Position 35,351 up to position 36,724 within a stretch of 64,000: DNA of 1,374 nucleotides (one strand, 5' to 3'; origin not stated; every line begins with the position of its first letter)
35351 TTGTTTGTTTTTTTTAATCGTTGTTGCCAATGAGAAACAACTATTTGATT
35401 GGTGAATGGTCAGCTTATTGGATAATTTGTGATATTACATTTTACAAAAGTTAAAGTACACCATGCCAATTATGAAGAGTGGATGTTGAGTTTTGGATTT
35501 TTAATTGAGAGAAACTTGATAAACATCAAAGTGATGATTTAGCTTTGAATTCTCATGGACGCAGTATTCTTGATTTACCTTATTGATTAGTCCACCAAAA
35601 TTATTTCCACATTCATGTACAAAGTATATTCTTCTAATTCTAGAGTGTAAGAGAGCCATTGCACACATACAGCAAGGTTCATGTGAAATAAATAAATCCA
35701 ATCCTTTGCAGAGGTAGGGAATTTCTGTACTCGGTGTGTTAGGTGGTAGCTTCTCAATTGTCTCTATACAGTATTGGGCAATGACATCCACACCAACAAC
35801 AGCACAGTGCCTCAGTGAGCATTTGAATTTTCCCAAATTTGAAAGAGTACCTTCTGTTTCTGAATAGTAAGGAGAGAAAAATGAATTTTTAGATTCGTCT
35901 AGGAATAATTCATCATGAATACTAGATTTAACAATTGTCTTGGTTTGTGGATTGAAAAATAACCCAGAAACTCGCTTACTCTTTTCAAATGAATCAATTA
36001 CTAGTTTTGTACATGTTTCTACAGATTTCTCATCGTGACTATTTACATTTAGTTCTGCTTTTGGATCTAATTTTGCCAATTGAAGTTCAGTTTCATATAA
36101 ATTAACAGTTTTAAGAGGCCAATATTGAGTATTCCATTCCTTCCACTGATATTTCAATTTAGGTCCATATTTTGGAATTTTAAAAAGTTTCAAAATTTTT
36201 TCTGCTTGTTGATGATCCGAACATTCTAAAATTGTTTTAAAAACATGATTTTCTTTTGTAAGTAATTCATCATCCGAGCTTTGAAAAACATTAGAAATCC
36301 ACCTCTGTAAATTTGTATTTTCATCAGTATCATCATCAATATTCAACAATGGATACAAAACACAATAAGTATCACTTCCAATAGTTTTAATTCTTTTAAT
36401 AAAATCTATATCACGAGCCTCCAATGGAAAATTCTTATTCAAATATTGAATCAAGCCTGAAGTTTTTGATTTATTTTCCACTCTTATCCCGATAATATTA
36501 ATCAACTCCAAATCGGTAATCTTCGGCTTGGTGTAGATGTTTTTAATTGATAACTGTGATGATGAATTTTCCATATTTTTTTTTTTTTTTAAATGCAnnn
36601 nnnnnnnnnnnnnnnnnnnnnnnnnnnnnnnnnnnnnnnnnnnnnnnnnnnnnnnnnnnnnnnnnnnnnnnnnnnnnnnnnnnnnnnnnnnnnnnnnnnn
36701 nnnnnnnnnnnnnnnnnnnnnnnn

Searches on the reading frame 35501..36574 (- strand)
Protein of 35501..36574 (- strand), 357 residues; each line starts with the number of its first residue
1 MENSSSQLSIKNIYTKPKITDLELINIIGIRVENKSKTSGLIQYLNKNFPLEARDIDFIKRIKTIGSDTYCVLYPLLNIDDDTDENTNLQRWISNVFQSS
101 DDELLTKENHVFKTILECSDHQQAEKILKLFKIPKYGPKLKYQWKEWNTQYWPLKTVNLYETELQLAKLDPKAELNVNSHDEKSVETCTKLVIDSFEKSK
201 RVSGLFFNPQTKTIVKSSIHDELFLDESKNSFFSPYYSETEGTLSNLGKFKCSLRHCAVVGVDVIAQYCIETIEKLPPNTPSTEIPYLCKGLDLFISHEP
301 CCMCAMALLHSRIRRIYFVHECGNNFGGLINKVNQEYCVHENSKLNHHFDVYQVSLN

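Call 4: search_protein_families(library=pfam, proteins=[window:35501-36574:-], max_evalue=0.1)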
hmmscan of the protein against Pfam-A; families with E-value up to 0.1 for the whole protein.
window:35501-36574:- (357 aa): 2 families
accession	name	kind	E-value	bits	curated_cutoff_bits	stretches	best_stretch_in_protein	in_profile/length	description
PF00383.29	dCMP_cyt_deam_1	-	2.9e-05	24.3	25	1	290-319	72-101/102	Cytidine and deoxycytidylate deaminase zinc-binding region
PF14437.12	MafB19-deam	-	0.00015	22.2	27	1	290-340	71-119/142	MafB19-like deaminase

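Call 13: find_encoding_contigs(protein=window:35504-36574:-, flank=10000)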
Protein window:35504-36574:- (357 aa): no gene with exactly this product is on record in the collection.

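Call 22: find_homologous_proteins(query=window:35504-36574:-, max_evalue=0.001)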
Query window:35504-36574:- (357 aa): 13 proteins with E <= 0.001 among 1413 candidates.
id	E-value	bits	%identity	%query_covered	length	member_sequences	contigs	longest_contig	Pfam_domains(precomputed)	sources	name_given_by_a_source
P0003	1.5e-241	818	100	100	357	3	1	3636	-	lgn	-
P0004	2.4e-115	403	54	100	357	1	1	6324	PF00383.30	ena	-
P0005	1.8e-113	397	51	97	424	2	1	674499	PF00383.30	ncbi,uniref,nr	ncbi:hypothetical protein FDP41_004128 [Naegleria fowleri]|uniref:CMP/dCMP-type deaminase domain-con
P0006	2.8e-111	390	51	99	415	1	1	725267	PF00383.30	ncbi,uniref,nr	ncbi:hypothetical protein C9374_000571 [Naegleria lovaniensis]|uniref:CMP/dCMP-type deaminase domain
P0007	2.7e-32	130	30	98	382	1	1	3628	PF00383.30,PF14437.13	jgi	jgi:tRNA-specific adenosine deaminase 3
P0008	1.1e-19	89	32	34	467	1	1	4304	PF00383.30,PF14437.13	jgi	-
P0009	2.4e-15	74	46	24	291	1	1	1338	PF00383.30,PF14437.13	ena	-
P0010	6.3e-13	66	26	93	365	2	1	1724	PF00383.30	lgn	-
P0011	7.5e-12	63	51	20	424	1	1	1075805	PF00383.30,PF14437.13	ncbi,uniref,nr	ncbi:probable inactive tRNA-specific adenosine deaminase-like protein 3 [Dendronephthya gigantea]|un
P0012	1.0e-11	62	28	62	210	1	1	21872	PF00383.30,PF14437.13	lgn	-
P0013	5.2e-11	60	44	22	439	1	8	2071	PF00383.30,PF14437.13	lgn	-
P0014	8.2e-11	59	44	22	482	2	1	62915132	PF00383.30,PF14437.13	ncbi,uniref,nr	ncbi:probable inactive tRNA-specific adenosine deaminase-like protein 3 isoform X1 [Penaeus monodon]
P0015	3.2e-10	58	44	22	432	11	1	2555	PF00383.30,PF14437.13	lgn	-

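Call 24: find_encoding_contigs(protein=P0003, flank=10000)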
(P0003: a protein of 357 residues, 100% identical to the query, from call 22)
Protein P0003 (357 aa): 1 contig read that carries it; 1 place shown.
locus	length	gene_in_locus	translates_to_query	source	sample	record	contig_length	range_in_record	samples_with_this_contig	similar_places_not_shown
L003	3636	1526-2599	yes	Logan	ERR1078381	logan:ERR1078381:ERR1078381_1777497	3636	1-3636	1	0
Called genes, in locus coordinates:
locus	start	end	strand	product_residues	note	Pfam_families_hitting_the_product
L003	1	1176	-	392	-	?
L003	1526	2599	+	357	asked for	-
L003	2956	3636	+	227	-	?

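Call 25: find_encoding_contigs(protein=P0004, flank=10000)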
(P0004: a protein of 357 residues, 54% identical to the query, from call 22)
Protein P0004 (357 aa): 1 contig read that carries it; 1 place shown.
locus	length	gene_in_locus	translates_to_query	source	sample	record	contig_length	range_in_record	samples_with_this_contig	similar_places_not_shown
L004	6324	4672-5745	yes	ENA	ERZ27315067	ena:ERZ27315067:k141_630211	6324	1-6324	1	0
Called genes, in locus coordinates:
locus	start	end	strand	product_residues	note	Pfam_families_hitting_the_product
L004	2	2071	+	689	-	?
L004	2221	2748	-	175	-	-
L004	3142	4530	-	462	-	PF04084:RecA-like_ORC2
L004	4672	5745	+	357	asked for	PF00383:dCMP_cyt_deam_1 (weak)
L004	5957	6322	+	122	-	?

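Call 26: find_encoding_contigs(protein=P0006, flank=6000)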
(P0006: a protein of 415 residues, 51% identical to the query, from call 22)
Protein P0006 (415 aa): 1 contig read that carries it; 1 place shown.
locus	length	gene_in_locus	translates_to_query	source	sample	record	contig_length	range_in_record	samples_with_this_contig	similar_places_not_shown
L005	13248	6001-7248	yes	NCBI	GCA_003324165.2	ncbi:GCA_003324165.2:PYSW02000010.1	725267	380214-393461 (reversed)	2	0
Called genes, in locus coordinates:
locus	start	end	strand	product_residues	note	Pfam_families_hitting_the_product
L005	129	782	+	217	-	-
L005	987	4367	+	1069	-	PF04841:Vps16_N, PF04840:Vps16_C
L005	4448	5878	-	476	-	PF04084:RecA-like_ORC2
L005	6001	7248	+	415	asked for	PF00383:dCMP_cyt_deam_1 (weak)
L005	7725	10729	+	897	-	PF00023:Ank (faint), PF13606:Ank_3 (faint), PF13857:Ank_5 (faint), PF12796:Ank_2, PF13637:Ank_4 (weak), PF12796:Ank_2 (weak)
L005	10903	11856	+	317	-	-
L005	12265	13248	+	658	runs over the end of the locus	PF12796:Ank_2, PF00023:Ank (faint), PF12796:Ank_2, PF13637:Ank_4, PF12796:Ank_2, PF13637:Ank_4, PF12796:Ank_2, PF13637:Ank_4, +3 more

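Call 27: find_encoding_contigs(protein=P0005, flank=6000)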
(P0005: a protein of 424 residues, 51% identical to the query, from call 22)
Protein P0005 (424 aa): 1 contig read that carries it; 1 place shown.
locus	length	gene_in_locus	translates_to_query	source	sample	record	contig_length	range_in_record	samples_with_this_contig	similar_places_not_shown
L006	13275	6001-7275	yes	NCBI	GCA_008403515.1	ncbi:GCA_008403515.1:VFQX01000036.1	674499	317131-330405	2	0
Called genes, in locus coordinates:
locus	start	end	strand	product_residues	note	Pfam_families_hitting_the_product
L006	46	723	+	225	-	-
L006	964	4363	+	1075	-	PF04841:Vps16_N, PF04840:Vps16_C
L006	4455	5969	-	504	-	PF04084:RecA-like_ORC2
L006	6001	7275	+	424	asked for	PF00383:dCMP_cyt_deam_1 (weak)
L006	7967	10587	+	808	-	PF00023:Ank (faint), PF13606:Ank_3 (faint), PF13637:Ank_4 (faint), PF13857:Ank_5 (faint), PF12796:Ank_2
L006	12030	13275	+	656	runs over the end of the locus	PF12796:Ank_2, PF00023:Ank (faint), PF13606:Ank_3 (faint), PF13637:Ank_4 (weak), PF12796:Ank_2, PF13637:Ank_4, PF12796:Ank_2, PF13637:Ank_4, +2 more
